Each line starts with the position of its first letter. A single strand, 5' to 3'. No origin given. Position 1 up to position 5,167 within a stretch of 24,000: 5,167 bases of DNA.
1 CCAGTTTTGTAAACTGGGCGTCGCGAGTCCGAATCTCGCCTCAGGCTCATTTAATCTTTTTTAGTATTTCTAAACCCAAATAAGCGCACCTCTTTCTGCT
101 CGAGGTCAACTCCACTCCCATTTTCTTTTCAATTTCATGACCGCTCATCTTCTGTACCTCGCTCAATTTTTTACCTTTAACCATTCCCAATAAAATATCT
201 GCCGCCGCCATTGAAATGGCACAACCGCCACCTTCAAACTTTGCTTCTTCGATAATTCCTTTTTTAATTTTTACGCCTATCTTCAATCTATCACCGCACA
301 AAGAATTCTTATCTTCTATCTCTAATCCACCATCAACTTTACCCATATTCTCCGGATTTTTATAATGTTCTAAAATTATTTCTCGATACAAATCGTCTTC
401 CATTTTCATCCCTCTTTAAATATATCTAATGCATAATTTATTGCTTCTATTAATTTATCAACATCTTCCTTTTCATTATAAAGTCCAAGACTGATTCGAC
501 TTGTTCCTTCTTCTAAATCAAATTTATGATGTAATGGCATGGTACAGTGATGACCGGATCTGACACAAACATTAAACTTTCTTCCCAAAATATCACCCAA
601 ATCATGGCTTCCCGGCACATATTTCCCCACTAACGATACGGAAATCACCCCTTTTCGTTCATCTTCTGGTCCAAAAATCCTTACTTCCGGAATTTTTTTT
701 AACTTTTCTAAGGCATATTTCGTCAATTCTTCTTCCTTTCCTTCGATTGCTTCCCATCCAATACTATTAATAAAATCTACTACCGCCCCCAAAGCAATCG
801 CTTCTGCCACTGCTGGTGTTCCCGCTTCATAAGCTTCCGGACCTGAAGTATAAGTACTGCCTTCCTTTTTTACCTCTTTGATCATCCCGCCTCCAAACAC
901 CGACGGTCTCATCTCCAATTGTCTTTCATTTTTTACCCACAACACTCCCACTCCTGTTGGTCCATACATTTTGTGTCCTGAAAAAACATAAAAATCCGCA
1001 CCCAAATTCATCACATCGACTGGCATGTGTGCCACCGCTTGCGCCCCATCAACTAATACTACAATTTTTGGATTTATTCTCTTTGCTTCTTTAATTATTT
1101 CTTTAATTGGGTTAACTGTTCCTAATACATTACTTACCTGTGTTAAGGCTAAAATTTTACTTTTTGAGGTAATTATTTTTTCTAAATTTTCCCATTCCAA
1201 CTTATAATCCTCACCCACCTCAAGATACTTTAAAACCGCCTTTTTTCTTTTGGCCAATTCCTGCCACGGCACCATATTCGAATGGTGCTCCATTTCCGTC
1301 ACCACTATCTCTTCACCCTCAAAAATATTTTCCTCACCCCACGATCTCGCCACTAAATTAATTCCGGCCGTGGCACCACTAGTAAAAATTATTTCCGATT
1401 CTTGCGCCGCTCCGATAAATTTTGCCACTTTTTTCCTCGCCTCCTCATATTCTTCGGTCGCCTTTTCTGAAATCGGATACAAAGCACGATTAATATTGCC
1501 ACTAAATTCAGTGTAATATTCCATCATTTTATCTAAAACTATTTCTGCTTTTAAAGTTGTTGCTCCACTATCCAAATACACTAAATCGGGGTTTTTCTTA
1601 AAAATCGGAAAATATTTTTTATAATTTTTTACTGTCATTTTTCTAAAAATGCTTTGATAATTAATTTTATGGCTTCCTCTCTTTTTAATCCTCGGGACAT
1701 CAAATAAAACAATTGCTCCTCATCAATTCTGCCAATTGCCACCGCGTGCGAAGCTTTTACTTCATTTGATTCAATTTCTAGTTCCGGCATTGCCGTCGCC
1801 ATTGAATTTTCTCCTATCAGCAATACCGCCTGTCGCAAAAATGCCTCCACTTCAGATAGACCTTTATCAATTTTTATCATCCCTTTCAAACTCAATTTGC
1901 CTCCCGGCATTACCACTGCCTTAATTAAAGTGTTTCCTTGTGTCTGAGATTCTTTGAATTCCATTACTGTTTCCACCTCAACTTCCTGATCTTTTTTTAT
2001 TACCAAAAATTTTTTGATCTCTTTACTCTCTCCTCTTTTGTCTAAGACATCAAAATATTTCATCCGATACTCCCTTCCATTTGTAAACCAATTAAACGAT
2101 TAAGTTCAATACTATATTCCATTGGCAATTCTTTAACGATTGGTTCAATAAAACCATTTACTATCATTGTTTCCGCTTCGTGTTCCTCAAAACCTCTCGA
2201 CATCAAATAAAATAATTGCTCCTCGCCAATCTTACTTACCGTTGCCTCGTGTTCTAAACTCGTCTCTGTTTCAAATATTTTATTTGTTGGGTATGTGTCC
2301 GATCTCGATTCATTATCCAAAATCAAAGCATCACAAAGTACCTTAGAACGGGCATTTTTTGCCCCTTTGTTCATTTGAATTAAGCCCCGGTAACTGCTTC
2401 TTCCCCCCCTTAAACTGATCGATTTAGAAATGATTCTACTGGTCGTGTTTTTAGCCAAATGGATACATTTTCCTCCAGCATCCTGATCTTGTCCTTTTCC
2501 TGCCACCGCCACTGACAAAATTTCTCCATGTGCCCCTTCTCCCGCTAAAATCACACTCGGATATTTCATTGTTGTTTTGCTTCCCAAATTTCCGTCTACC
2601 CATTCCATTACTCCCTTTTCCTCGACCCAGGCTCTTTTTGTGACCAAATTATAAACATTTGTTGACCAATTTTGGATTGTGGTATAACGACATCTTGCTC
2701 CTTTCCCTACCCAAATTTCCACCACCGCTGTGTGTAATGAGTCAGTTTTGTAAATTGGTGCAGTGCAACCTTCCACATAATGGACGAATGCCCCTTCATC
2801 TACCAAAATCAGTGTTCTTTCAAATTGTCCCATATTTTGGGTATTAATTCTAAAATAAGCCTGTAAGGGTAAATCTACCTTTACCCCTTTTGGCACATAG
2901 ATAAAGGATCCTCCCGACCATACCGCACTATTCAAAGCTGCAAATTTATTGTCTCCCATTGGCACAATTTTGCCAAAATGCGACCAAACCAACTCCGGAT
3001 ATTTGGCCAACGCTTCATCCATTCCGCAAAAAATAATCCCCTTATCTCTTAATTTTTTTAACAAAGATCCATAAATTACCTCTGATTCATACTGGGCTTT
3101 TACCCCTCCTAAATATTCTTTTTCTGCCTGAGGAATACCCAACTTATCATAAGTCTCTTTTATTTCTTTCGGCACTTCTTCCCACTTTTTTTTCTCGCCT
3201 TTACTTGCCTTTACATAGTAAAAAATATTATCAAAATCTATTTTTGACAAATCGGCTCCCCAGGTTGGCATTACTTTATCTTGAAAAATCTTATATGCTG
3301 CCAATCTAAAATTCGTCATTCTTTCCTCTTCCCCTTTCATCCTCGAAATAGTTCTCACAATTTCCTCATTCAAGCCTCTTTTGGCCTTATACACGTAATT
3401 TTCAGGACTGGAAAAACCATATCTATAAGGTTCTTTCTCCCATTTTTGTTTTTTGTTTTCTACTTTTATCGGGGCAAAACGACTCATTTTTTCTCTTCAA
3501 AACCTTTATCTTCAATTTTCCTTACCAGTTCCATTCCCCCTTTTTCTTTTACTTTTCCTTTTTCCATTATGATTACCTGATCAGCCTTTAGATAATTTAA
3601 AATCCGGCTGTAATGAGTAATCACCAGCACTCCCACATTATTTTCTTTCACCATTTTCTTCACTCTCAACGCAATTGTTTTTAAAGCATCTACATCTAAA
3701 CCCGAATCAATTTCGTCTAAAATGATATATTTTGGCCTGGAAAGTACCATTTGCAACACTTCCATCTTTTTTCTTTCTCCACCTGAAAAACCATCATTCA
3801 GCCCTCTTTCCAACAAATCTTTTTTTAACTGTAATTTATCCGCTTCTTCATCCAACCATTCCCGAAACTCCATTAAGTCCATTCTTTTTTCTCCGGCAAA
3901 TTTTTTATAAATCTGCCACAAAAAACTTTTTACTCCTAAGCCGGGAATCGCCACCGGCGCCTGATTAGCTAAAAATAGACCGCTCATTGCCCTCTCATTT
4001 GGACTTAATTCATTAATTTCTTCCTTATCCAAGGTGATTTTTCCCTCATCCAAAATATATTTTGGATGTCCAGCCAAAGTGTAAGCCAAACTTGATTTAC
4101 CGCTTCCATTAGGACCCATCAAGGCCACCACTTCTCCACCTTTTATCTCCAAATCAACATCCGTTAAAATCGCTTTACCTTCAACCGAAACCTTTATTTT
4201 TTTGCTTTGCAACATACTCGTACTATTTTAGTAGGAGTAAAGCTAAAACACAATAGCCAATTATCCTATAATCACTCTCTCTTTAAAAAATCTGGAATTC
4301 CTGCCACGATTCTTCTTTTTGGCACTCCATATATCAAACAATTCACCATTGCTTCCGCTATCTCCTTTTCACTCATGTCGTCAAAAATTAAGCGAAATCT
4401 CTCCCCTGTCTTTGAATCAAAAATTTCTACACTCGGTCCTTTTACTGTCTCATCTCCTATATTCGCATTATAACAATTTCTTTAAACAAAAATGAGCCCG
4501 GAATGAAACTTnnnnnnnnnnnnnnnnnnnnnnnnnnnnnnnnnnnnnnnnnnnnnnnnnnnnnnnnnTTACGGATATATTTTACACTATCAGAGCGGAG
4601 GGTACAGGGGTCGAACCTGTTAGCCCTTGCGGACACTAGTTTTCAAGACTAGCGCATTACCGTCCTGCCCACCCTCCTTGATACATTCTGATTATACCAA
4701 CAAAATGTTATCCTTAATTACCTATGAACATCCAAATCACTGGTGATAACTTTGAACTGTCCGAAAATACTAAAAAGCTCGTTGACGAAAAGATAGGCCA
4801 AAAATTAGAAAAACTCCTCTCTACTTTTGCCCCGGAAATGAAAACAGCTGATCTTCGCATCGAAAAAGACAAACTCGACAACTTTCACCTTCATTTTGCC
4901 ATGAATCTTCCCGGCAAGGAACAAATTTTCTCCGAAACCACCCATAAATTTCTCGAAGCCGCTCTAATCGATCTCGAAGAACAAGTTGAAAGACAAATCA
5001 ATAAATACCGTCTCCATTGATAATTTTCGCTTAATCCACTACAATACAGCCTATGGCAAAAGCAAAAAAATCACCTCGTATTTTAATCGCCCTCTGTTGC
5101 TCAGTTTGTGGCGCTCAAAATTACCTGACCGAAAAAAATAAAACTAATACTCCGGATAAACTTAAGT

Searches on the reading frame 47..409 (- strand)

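Call 35: search_protein_families(library=pfam, proteins=[window:47-409:-], max_evalue=0.001)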
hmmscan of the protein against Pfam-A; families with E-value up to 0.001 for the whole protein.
window:47-409:- (120 aa): 1 family
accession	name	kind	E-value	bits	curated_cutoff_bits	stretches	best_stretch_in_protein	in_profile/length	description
PF01592.21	NifU_N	-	7.1e-25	88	22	1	8-117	2-114/127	NifU-like N terminal domain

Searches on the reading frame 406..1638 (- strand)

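Call 35: search_protein_families(library=pfam, proteins=[window:406-1638:-], max_evalue=0.001)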
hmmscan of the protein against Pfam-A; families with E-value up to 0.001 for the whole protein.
window:406-1638:- (410 aa): 3 families
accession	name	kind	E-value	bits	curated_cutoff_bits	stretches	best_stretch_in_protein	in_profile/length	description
PF00266.25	Aminotran_5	-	3.8e-134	447.8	21.5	1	20-396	1-371/371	Aminotransferase class-V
PF00155.27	Aminotran_1_2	-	8.7e-12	45.3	19.7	1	64-400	44-361/361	Aminotransferase class I and II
PF01053.26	Cys_Met_Meta_PP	-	3.2e-06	26.4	27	1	69-224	59-199/381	Cys/Met metabolism PLP-dependent enzyme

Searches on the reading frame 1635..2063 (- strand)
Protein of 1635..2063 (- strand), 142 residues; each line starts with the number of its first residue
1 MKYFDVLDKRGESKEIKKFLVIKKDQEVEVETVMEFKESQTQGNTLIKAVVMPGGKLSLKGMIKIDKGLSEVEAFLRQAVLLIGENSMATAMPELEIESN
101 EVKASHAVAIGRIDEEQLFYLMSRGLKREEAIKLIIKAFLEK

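Call 35: search_protein_families(library=pfam, proteins=[window:1635-2063:-], max_evalue=0.001)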
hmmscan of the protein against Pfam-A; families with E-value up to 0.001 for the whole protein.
window:1635-2063:- (142 aa): 1 family
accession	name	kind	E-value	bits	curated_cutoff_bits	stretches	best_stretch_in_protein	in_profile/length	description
PF01458.23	SUFBD_core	-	1.7e-35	123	27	1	7-139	100-232/232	SUF system FeS cluster assembly, SufBD core domain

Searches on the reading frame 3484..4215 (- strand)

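Call 35: search_protein_families(library=pfam, proteins=[window:3484-4215:-], max_evalue=0.001)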
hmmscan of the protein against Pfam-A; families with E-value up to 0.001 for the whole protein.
window:3484-4215:- (243 aa): 4 families
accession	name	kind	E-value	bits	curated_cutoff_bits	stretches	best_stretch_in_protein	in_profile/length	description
PF00005.33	ABC_tran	-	6.8e-22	79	25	1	17-168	1-134/137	ABC transporter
PF02463.25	SMC_N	-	4.4e-10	39.8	40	1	130-217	123-213/220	RecF/RecN/SMC N terminal domain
PF13304.12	AAA_21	-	1.5e-07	32.2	27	0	157-201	252-298/304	AAA domain, putative AbiEii toxin, Type IV TA system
PF13401.12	AAA_22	-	0.00031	21.5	27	1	27-201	5-123/130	AAA domain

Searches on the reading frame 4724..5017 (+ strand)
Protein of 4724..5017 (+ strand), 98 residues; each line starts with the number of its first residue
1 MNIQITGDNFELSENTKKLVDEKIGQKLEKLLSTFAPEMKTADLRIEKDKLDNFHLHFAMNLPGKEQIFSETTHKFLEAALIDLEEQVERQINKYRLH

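Call 3: search_protein_families(library=pfam, proteins=[window:4724-5017:+], max_evalue=0.1)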
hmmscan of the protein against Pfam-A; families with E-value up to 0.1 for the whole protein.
window:4724-5017:+ (98 aa): 1 family
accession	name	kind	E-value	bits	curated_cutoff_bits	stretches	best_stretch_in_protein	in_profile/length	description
PF02482.25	Ribosomal_S30AE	-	2e-11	44.9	23.7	1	3-96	1-84/88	Sigma 54 modulation protein / S30EA ribosomal protein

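Call 4: search_protein_families(library=ncbifam, proteins=[window:4724-5017:+], max_evalue=0.1)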
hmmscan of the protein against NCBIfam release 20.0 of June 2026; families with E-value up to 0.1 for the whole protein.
window:4724-5017:+ (98 aa): 3 families
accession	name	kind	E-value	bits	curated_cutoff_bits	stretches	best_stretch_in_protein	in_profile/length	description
TIGR00741.1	yfiA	equivalog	2.2e-07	31.3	40.9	1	1-96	1-92/102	ribosome hibernation-promoting factor, HPF/YfiA family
NF007780.0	PRK10470.1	equivalog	0.014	15.7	125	1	1-95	1-88/95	ribosome hibernation promoting factor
NF002629.0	PRK02292.1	equivalog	0.043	13.6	184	1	11-84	42-116/192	V-type ATP synthase subunit E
